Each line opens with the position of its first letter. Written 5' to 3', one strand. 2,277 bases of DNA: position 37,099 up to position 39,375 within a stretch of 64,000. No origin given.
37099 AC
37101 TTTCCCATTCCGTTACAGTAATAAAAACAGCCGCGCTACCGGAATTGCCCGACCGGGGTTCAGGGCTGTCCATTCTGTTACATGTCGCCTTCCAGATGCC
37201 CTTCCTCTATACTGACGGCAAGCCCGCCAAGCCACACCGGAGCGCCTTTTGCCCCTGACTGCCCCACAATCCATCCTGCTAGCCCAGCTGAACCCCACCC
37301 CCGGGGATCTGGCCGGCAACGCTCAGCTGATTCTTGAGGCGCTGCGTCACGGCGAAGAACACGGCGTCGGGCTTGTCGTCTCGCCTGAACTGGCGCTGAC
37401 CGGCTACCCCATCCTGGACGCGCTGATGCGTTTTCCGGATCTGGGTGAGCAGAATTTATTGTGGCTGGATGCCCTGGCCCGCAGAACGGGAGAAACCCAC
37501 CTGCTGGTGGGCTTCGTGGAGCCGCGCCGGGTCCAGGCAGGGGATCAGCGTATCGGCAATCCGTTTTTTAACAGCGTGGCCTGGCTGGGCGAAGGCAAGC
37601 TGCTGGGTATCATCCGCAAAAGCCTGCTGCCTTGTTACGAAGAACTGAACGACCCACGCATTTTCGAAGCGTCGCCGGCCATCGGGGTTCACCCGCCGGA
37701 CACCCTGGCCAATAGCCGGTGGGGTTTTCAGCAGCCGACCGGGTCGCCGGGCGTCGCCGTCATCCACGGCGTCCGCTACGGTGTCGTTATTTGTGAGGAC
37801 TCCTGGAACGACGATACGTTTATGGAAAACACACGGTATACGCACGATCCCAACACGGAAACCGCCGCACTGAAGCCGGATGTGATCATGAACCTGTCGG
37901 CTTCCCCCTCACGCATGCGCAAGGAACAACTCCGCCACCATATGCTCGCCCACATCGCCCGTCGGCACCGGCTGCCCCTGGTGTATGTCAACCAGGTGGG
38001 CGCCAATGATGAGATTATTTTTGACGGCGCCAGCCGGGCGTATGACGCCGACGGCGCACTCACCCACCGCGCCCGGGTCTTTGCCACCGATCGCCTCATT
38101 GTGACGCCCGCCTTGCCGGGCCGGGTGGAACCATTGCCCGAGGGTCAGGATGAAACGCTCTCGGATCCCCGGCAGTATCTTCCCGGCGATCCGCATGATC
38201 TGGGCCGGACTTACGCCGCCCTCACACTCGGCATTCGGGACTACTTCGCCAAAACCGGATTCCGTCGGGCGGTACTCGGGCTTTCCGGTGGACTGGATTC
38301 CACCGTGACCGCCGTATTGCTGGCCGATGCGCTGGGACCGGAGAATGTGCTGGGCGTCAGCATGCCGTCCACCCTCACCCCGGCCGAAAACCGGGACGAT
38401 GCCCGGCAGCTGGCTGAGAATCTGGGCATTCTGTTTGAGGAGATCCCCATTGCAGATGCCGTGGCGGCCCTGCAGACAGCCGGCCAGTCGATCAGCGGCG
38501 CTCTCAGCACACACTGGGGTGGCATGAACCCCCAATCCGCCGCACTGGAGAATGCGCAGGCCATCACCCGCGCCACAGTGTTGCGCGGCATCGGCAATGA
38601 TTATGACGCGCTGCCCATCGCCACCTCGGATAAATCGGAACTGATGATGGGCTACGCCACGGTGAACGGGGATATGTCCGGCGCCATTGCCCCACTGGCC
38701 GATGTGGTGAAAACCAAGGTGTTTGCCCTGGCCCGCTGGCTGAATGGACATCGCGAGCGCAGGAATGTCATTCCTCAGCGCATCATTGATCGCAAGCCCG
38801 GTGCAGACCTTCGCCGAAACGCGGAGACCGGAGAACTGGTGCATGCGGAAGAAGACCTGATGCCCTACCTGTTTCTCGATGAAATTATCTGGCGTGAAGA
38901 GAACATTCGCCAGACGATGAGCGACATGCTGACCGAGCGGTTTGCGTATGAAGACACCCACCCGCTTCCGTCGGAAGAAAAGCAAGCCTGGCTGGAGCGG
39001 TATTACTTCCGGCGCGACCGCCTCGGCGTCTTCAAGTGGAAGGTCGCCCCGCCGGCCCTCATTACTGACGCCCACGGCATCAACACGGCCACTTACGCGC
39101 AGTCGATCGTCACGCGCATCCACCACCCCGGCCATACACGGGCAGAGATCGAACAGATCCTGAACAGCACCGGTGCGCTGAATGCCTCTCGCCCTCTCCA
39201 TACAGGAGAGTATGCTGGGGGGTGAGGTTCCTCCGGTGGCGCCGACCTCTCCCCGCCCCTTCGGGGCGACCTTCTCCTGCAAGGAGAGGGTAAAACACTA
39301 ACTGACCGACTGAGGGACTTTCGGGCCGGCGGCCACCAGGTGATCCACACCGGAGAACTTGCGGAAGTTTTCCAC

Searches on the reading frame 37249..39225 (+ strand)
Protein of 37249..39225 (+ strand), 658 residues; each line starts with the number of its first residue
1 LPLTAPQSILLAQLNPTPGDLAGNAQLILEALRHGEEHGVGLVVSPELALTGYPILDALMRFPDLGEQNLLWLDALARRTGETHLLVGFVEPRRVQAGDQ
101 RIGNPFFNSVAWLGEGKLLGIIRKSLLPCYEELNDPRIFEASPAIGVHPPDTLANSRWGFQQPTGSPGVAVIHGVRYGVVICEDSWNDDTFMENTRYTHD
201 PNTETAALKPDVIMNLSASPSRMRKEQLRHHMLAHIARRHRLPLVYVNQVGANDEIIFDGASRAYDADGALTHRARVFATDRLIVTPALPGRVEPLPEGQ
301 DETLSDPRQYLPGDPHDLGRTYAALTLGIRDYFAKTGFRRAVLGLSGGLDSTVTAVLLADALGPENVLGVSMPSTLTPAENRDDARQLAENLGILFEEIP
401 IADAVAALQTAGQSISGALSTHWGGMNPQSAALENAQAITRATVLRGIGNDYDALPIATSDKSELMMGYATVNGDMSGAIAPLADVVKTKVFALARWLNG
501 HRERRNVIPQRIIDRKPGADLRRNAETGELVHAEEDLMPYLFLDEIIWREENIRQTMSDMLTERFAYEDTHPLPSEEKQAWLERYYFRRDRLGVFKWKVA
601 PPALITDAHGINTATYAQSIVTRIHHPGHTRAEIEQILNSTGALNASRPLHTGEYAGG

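Call 4: search_protein_families(library=pfam, proteins=[window:37249-39225:+], max_evalue=0.01)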
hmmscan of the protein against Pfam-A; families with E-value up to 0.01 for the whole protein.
window:37249-39225:+ (658 aa): 2 families
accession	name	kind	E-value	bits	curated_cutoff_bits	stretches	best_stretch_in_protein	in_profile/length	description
PF02540.23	NAD_synthase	-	1.6e-49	168.7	21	1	323-548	3-203/242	NAD synthase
PF00795.27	CN_hydrolase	-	4.3e-15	56.2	23.2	1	11-280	4-239/256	Carbon-nitrogen hydrolase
